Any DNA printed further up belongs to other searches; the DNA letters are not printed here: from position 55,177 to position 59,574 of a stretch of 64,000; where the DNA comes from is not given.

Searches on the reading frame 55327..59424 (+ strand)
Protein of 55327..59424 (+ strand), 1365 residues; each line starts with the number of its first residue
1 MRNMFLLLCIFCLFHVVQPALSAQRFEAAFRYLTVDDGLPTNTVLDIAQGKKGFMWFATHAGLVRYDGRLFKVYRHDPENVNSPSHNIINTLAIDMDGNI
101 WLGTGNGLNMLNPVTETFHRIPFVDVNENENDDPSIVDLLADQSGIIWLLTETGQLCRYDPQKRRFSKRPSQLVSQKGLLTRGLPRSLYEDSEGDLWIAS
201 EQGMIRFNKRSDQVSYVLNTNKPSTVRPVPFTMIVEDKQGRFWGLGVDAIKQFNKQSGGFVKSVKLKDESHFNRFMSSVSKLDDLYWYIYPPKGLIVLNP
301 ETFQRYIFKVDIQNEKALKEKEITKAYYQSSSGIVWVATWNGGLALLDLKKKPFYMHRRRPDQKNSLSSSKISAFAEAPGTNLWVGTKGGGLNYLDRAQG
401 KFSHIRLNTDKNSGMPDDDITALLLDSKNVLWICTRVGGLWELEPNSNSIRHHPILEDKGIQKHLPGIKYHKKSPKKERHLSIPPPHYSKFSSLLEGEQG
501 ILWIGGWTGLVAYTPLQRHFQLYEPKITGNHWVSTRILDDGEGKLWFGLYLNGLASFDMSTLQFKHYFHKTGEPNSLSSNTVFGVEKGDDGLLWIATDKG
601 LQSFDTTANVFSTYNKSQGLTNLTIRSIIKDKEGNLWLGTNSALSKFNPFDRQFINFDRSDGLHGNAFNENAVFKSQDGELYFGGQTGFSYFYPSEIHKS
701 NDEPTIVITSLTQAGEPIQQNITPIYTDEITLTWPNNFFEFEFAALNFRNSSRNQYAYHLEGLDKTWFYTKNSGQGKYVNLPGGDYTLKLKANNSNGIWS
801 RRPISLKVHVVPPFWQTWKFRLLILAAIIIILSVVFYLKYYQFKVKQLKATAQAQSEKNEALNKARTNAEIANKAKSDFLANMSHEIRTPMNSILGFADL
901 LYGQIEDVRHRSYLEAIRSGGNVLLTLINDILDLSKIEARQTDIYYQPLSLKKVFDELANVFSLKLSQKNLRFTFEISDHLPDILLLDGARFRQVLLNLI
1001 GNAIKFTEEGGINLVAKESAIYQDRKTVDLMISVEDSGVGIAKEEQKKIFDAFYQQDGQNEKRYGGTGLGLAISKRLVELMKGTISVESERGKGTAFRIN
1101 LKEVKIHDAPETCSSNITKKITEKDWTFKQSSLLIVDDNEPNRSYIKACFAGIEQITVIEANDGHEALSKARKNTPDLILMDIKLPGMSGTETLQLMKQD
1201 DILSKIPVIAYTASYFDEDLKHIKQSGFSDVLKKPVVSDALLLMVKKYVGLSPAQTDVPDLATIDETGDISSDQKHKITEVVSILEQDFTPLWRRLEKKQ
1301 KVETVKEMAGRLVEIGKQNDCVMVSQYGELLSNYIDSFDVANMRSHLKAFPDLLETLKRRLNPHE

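Call 38: search_protein_families(library=pfam, proteins=[window:55327-59424:+], max_evalue=0.00001)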
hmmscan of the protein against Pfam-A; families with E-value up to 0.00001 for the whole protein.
window:55327-59424:+ (1365 aa): 7 families
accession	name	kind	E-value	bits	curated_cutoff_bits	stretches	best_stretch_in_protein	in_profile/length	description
PF07494.17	Reg_prop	-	4.3e-42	137.1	20.4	0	619-641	1-23/24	Two component regulator propeller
PF02518.31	HATPase_c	-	9.2e-28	97.3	26.4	1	988-1103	2-109/111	Histidine kinase-, DNA gyrase B-, and HSP90-like ATPase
PF00072.30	Response_reg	-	5.5e-23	81.7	30.2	1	1134-1245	2-110/111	Response regulator receiver domain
PF00512.31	HisKA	-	2e-19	69.8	26.9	1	875-939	1-65/66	His Kinase A (phospho-acceptor) domain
PF07495.19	Y_Y_Y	-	1e-13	51.4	26.6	1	747-810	1-64/65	Y_Y_Y domain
PF16819.11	DUF5074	-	6.3e-07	29.2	27.2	0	578-703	142-270/353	Domain of unknown function (DUF5074)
PF23748.1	Beta-prop_LRRK2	-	1.6e-06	27.8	26.9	0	359-398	263-302/359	LRRK2 beta propeller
